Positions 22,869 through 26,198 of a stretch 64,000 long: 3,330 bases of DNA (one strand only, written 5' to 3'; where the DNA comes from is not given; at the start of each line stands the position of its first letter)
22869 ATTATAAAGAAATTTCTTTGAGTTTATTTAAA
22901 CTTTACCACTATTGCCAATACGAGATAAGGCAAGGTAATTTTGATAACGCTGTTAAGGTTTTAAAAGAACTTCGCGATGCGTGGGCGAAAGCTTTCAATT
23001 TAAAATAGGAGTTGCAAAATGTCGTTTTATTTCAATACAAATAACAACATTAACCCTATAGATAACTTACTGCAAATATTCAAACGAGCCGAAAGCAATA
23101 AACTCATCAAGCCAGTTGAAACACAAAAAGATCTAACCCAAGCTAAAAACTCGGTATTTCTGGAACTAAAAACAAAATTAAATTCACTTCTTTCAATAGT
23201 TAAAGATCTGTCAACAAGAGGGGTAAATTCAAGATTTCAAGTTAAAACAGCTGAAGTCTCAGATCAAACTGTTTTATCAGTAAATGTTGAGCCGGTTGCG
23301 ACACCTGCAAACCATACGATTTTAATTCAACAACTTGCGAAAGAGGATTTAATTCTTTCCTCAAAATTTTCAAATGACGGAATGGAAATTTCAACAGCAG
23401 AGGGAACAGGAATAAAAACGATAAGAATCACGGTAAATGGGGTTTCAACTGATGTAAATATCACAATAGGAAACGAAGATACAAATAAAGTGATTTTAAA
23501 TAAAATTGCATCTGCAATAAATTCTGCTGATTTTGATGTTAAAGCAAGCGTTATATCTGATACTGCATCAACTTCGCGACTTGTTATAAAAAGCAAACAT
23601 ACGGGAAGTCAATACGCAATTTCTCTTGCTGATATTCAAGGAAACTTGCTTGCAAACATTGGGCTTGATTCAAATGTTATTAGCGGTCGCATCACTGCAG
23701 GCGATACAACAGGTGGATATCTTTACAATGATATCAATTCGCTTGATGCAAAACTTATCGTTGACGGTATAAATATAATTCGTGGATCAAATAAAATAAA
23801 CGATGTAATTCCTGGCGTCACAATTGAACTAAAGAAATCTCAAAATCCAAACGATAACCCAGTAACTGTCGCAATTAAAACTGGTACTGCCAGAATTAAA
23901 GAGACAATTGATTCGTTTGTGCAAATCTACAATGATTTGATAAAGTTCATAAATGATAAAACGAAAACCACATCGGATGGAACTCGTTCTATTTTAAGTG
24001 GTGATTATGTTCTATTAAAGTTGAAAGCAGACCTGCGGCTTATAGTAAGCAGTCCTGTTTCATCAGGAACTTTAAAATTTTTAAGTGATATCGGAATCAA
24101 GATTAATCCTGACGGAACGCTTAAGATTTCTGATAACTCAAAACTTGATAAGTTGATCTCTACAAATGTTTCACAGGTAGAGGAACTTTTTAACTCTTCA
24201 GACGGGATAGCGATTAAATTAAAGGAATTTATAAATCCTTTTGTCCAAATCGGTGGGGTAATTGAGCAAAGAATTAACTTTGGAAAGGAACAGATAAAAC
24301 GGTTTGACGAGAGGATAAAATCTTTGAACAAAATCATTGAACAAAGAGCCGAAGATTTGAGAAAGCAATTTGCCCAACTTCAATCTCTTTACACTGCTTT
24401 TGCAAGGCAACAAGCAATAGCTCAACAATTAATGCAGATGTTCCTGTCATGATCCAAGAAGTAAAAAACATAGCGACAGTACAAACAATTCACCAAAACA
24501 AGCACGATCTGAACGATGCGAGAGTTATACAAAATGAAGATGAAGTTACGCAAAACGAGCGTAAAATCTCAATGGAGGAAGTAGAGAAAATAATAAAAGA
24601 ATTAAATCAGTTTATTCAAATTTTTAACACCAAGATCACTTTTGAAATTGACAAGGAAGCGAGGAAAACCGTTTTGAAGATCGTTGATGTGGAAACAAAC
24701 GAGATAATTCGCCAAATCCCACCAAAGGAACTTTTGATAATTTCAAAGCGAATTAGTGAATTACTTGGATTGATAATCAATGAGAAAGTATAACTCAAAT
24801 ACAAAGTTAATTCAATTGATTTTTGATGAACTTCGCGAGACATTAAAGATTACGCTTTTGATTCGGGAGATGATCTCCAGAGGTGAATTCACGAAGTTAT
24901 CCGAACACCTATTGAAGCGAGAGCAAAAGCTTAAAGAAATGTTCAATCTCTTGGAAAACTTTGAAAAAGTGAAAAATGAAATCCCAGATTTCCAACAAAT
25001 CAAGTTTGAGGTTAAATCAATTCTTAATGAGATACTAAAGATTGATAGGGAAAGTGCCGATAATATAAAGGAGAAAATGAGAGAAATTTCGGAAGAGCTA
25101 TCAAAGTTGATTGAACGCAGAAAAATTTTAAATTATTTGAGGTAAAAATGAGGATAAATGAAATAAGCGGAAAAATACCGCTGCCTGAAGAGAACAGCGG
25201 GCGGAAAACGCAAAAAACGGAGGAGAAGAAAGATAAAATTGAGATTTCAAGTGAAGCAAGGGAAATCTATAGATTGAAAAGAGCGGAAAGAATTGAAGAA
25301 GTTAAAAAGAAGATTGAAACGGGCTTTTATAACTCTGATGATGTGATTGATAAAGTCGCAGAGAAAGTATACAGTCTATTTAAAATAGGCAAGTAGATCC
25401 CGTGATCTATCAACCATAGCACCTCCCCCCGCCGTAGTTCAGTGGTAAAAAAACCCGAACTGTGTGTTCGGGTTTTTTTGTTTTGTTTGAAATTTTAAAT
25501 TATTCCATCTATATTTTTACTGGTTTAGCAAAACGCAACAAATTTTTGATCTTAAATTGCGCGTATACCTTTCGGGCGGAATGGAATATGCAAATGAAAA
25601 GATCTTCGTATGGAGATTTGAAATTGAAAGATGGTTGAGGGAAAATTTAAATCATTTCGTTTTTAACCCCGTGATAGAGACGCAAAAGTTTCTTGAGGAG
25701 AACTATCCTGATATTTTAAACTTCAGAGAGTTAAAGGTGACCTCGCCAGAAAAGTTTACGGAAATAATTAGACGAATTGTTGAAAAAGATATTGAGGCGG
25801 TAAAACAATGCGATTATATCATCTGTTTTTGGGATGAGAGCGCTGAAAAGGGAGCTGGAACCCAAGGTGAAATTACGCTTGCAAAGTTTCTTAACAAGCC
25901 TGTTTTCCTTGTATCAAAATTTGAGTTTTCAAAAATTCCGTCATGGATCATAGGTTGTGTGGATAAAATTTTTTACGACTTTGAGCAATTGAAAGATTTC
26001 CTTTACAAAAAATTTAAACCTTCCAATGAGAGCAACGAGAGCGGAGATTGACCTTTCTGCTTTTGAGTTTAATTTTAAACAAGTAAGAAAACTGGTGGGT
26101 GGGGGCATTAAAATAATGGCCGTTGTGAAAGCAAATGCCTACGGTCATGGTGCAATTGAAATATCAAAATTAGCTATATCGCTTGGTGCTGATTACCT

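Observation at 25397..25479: flgM 3' UTR looks like a 3'-derived sRNA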

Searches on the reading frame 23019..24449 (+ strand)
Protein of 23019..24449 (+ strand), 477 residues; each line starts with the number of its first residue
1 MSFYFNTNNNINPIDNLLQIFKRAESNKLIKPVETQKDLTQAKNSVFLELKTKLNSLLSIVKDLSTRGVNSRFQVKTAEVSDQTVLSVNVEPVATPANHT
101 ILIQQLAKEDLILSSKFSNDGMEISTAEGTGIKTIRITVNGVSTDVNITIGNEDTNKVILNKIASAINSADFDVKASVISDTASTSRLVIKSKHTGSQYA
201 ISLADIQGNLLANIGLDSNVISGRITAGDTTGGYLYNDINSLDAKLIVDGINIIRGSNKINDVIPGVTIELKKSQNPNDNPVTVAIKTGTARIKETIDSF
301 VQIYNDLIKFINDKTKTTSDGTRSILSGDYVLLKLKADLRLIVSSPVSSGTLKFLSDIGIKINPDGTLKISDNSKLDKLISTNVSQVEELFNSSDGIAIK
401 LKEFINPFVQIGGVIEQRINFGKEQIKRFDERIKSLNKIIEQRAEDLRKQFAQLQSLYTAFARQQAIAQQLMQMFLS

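Call 16: search_protein_families(library=pfam, proteins=[window:23019-24449:+], max_evalue=0.01)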
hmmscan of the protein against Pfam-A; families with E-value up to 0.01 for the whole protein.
window:23019-24449:+ (477 aa): 2 families
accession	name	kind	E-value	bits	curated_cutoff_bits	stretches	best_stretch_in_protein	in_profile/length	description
PF07195.17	FliD_C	-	5.9e-50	170.3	25.4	1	243-459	3-232/236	Flagellar hook-associated protein 2 C-terminus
PF02465.23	FliD_N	-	2.9e-11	44.3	24.8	1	15-109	6-96/97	Flagellar hook-associated protein 2 N-terminus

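Call 18: find_related_loci(query=window:23019-24449:+, collection=genome_contigs, flank=6000)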
Query window:23019-24449:+ (477 aa) in genome_contigs; peptide patterns used: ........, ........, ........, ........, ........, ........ (x = any residue, [..] = any of these).
163 stretches matched a pattern; 4 encode a relative of the query (tblastn E <= 1e-3); 4 distinct loci.
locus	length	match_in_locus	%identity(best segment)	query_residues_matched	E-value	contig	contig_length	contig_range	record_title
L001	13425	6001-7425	68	1-476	0e+0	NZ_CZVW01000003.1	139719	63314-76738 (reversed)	Candidatus Chrysopegis kryptomonas strain JGI-23, whole genome shotgun sequence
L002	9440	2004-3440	69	1-476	0e+0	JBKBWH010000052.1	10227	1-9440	MAG: Candidatus Kryptonium sp. isolate 21I_069.bin.60 NODE_52_length_10227_cov_3.952611, whole genome shotgun sequence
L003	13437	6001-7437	70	1-476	0e+0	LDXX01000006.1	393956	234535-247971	MAG: Candidatus Kryptonium thompsonii isolate JGI-4 2599192412, whole genome shotgun sequence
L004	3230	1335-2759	65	1-475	0e+0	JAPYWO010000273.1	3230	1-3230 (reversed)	MAG: Candidatus Thermokryptus sp. isolate RSWP10 scaffold_6374_c1, whole genome shotgun sequence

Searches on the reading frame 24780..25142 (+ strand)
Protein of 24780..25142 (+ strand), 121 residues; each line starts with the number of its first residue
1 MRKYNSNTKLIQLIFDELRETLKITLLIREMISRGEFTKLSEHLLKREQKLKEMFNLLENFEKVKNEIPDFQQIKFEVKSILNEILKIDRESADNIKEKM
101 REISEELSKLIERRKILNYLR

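Call 16: search_protein_families(library=pfam, proteins=[window:24780-25142:+], max_evalue=0.01)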
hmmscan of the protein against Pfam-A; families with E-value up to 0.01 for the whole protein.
window:24780-25142:+ (121 aa): 2 families
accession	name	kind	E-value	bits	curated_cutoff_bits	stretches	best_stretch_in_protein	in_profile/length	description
PF05400.18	FliT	-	0.0068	17.6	29.5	0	58-117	31-82/85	Flagellar protein FliT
PF02403.27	Seryl_tRNA_N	-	0.0085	16.8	28.2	0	28-115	7-91/108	Seryl-tRNA synthetase N-terminal domain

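Call 89: search_protein_families(library=ncbifam, proteins=[window:24780-25142:+], max_evalue=0.001)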
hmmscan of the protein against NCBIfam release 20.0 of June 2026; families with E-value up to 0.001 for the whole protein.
window:24780-25142:+ (121 aa): 0 families

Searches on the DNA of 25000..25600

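Call 13: search_rna_families(source=window, start=25000, end=25600, threshold=evalue, max_evalue=10)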
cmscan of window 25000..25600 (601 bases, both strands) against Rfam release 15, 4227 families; matches with E-value up to 10: 25.
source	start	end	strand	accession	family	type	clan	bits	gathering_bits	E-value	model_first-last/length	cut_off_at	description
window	25443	25557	-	RF02449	ncr1015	Gene; sRNA;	-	33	60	0.0068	1-121/121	no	Bacillus sRNA ncr1015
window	25418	25518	+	RF01770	rimP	Cis-reg; leader;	-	30.9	47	0.0047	1-102/102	no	Gammaprotebacteria rimP leader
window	25447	25522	-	RF00512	Leu_leader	Cis-reg; leader;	-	29.3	50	0.0005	1-148/148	no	Leucine operon leader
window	25438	25537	-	RF00121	MicC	Gene; sRNA;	-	26.3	90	0.11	1-123/123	no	MicC RNA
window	25378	25483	+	RF02449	ncr1015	Gene; sRNA;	-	25.9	60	0.19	1-121/121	no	Bacillus sRNA ncr1015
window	25446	25512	-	RF02891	AgrB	Gene; antisense;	-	25.1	40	0.058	1-84/84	no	ArsR-gov region gene B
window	25449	25508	-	RF02844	RefA9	Gene; antisense;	-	24.9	49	0.16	1-64/64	no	Enterococcus sRNA A9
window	25447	25479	-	RF00506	Thr_leader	Cis-reg; leader;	-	24.3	55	0.028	81-115/118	no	Threonine operon leader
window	25445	25554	-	RF01859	Phe_leader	Cis-reg; leader;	-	23.6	55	0.15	1-125/125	no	Phenylalanine leader peptide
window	25390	25490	+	RF00121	MicC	Gene; sRNA;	-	22.3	90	0.71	1-123/123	no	MicC RNA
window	25409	25482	+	RF00506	Thr_leader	Cis-reg; leader;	-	21.7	55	0.11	1-118/118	no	Threonine operon leader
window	25412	25484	+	RF02064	STnc370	Gene; sRNA;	-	21.6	54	3.1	1-71/71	no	Enterobacterial sRNA STnc370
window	25447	25521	-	RF02083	OrzO-P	Gene; antitoxin;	-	20.8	60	0.77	1-76/76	no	OrzO-P RNA antitoxin family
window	25442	25516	-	RF02064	STnc370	Gene; sRNA;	-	20.1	54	6.2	1-71/71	no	Enterobacterial sRNA STnc370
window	25445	25543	-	RF00513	Trp_leader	Cis-reg; leader;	-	19.8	41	0.21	1-100/100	no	Tryptophan operon leader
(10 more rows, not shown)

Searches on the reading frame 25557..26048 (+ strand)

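Call 16: search_protein_families(library=pfam, proteins=[window:25557-26048:+], max_evalue=0.01)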
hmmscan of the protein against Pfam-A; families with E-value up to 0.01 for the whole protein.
window:25557-26048:+ (164 aa): 2 families
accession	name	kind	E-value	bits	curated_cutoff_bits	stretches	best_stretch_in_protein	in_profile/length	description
PF05014.21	Nuc_deoxyrib_tr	-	2.3e-05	25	28.8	1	65-121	43-98/117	Nucleoside 2-deoxyribosyltransferase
PF15891.11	Nuc_deoxyri_tr2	-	0.0022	18.7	30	0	2-97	3-80/105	Nucleoside 2-deoxyribosyltransferase like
